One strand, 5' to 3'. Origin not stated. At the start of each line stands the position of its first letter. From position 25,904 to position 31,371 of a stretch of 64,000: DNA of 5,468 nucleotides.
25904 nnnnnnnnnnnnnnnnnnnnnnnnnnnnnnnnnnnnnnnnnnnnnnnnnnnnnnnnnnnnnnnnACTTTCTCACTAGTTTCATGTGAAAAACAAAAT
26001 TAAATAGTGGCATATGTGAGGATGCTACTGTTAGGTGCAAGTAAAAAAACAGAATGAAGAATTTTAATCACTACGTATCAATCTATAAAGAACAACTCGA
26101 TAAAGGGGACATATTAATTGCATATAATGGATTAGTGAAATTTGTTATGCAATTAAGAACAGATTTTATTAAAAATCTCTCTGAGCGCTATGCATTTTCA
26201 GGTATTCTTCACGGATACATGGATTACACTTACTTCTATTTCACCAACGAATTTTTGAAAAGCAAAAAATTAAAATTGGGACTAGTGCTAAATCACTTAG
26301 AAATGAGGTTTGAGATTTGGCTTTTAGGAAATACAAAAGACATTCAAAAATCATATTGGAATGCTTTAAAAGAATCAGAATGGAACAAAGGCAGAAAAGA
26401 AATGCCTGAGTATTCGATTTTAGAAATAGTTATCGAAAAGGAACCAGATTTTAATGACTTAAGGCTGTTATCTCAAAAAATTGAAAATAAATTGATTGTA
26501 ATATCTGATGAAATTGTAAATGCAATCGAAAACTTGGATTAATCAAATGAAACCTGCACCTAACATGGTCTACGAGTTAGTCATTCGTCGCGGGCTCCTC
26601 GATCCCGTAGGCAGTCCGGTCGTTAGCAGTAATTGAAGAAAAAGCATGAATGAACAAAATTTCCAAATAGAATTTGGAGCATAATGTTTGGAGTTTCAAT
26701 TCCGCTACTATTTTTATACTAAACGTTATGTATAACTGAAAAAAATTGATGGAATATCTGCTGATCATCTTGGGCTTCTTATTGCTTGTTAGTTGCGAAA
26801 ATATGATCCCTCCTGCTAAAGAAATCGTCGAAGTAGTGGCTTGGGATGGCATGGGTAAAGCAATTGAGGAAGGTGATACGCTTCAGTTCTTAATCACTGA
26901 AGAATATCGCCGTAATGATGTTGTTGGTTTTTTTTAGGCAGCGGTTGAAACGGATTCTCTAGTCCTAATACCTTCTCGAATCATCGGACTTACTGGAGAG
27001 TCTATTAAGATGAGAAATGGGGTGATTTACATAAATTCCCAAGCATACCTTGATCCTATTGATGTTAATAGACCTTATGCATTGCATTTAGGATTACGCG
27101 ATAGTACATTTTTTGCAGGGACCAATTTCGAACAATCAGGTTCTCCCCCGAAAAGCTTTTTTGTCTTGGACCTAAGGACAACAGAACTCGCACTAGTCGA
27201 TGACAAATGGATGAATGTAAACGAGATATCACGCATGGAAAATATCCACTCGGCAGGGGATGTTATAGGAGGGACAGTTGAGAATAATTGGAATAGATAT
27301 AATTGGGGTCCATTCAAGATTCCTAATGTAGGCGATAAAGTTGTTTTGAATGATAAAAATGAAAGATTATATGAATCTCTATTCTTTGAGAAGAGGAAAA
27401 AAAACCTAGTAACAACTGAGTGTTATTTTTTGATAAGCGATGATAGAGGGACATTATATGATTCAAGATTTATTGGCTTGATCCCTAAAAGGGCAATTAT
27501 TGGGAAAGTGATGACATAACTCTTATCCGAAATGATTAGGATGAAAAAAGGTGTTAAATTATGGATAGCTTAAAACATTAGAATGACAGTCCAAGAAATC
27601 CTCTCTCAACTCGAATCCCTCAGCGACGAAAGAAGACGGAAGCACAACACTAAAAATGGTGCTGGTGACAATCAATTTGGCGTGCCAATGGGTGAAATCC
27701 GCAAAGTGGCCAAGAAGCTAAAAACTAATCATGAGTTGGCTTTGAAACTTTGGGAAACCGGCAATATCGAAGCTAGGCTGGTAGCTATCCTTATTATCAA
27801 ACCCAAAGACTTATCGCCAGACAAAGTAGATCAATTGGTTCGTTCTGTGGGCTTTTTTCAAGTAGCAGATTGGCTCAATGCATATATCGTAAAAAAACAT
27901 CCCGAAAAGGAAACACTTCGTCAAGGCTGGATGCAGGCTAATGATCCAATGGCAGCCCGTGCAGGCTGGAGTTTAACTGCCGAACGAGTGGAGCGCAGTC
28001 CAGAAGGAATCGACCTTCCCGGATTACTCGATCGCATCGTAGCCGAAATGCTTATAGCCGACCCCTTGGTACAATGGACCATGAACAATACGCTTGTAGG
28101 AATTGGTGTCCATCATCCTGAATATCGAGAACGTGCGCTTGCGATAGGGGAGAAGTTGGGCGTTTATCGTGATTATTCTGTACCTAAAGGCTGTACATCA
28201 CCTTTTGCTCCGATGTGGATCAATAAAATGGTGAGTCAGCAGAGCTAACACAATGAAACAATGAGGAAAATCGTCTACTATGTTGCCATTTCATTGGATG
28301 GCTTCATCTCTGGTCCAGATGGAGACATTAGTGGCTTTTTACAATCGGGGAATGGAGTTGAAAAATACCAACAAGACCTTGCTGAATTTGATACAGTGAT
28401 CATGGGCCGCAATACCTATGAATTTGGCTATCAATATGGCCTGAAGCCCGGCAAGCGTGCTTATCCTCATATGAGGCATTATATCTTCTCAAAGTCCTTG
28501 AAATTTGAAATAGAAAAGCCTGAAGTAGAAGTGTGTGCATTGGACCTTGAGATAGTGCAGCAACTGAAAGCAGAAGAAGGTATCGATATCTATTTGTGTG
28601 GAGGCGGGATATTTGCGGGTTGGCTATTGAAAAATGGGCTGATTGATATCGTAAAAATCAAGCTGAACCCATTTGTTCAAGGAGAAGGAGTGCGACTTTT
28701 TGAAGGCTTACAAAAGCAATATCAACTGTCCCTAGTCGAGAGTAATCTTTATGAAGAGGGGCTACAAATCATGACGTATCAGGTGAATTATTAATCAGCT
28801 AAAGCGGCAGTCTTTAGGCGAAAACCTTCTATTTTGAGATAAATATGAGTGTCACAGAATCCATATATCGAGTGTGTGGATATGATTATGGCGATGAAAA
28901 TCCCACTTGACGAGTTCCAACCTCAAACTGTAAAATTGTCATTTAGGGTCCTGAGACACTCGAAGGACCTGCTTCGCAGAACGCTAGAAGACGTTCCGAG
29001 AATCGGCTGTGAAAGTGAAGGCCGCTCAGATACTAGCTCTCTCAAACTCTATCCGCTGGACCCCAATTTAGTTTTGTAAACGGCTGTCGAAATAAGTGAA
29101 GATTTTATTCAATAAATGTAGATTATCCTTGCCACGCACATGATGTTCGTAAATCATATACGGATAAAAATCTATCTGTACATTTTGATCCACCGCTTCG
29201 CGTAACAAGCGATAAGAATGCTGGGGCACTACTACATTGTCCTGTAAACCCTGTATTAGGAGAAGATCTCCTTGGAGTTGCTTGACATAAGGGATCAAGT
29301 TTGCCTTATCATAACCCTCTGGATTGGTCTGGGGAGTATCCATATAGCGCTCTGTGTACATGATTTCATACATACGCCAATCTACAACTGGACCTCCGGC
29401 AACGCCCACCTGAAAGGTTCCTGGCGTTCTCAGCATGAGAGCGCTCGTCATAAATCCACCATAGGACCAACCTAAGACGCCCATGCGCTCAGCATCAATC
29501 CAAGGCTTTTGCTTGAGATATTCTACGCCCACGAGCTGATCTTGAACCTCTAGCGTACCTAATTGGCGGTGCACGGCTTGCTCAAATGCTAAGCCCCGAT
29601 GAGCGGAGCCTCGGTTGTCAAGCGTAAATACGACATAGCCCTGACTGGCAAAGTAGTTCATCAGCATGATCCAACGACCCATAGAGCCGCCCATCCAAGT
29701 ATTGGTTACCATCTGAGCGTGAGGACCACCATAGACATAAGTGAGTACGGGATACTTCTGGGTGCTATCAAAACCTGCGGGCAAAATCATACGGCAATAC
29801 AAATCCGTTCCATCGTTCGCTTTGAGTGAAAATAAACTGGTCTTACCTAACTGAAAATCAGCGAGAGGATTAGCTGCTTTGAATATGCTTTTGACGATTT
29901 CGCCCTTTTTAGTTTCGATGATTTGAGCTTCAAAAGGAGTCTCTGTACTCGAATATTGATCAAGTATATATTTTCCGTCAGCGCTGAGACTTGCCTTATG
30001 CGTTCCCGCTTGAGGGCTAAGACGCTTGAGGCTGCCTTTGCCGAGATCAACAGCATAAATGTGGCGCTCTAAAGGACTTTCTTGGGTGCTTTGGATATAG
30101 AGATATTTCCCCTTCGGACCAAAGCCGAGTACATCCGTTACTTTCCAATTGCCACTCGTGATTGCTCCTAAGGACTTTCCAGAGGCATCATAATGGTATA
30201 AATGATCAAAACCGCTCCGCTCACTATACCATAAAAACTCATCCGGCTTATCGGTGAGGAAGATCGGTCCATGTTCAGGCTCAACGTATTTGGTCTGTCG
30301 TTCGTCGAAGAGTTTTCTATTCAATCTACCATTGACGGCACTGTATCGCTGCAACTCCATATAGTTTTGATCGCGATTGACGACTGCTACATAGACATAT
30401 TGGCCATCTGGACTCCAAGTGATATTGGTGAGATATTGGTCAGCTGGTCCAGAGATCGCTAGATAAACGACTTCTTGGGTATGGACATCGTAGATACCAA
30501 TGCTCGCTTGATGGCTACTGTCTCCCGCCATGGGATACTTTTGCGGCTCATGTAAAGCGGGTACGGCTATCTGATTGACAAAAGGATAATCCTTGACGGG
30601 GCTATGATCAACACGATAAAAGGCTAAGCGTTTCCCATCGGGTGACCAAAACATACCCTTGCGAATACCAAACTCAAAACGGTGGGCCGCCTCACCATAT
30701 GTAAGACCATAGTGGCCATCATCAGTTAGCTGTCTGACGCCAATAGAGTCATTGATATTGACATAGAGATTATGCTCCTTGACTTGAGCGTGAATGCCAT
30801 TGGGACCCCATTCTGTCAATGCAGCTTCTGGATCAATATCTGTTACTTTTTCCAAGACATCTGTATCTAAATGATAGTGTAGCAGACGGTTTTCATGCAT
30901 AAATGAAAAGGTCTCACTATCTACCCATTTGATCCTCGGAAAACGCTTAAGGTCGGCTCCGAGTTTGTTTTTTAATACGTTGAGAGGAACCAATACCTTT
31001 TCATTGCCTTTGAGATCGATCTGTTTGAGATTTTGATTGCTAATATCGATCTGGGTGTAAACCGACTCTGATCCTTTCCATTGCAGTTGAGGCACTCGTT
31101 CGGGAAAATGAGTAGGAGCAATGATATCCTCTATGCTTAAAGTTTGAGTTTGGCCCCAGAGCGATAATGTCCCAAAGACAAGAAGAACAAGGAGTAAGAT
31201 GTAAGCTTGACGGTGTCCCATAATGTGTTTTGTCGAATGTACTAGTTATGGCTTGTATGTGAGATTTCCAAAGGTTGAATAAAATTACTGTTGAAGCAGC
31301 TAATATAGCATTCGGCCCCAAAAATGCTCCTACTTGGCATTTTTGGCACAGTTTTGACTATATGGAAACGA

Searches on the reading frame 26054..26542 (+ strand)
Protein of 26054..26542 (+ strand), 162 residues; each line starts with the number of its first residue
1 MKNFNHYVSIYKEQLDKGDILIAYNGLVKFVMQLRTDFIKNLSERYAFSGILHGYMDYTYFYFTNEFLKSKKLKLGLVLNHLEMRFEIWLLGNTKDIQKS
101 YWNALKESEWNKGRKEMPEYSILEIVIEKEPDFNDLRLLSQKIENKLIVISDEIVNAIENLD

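Call 67: search_protein_families(library=pfam, proteins=[window:26054-26542:+], max_evalue=0.0001)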
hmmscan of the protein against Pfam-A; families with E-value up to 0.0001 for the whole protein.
window:26054-26542:+ (162 aa): 1 family
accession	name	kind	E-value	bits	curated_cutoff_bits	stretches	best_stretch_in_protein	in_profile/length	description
PF22526.2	DUF7000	-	6.7e-63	211.4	27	1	5-156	2-154/156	Domain of unknown function (DUF7000)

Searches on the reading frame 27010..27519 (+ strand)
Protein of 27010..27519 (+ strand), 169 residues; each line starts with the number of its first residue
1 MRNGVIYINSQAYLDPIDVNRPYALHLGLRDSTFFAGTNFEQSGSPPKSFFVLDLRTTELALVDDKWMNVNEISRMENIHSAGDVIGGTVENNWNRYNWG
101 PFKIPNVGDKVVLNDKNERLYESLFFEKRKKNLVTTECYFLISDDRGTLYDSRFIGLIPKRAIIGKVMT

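Call 67: search_protein_families(library=pfam, proteins=[window:27010-27519:+], max_evalue=0.0001)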
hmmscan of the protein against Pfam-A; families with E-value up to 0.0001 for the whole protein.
window:27010-27519:+ (169 aa): 1 family
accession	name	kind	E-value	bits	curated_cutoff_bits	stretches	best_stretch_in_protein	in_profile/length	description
PF10502.14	Peptidase_S26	-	1.1e-07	32.4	22.9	1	115-168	106-164/168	Signal peptidase, peptidase S26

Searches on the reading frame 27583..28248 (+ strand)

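Call 67: search_protein_families(library=pfam, proteins=[window:27583-28248:+], max_evalue=0.0001)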
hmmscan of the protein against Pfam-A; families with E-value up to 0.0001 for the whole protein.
window:27583-28248:+ (221 aa): 1 family
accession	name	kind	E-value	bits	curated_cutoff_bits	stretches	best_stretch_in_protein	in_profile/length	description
PF08713.17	DNA_alkylation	-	3.4e-21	76.3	21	1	7-187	2-195/213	DNA alkylation repair enzyme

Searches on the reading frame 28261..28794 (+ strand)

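Call 67: search_protein_families(library=pfam, proteins=[window:28261-28794:+], max_evalue=0.0001)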
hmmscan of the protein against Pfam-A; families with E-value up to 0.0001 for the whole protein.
window:28261-28794:+ (177 aa): 1 family
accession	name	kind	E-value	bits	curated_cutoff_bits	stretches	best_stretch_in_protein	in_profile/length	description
PF01872.23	RibD_C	-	1.8e-18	67.5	24.1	1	2-169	1-196/197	RibD C-terminal domain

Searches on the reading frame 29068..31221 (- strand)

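Call 67: search_protein_families(library=pfam, proteins=[window:29068-31221:-], max_evalue=0.0001)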
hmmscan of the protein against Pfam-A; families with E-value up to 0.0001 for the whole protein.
window:29068-31221:- (717 aa): 6 families
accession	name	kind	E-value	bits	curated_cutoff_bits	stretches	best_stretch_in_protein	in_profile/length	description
PF00930.27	DPPIV_N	-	9.4e-76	255.3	22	1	113-429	25-353/354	Dipeptidyl peptidase IV (DPP IV) N-terminal region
PF00326.27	Peptidase_S9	-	2e-49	168.4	22.6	1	521-716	7-211/213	Prolyl oligopeptidase family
PF07676.18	PD40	-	4.8e-10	39.6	20.9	0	191-203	15-27/38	WD40-like Beta Propeller Repeat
PF02129.25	Peptidase_S15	-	1.6e-09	38.3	23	1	470-628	1-144/262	X-Pro dipeptidyl-peptidase (S15 family)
PF12146.15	Hydrolase_4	-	1.6e-09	37.9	27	1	505-618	8-116/239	Serine aminopeptidase, S33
PF20434.5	BD-FAE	-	7.3e-07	29.3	26.8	0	627-672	165-211/215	BD-FAE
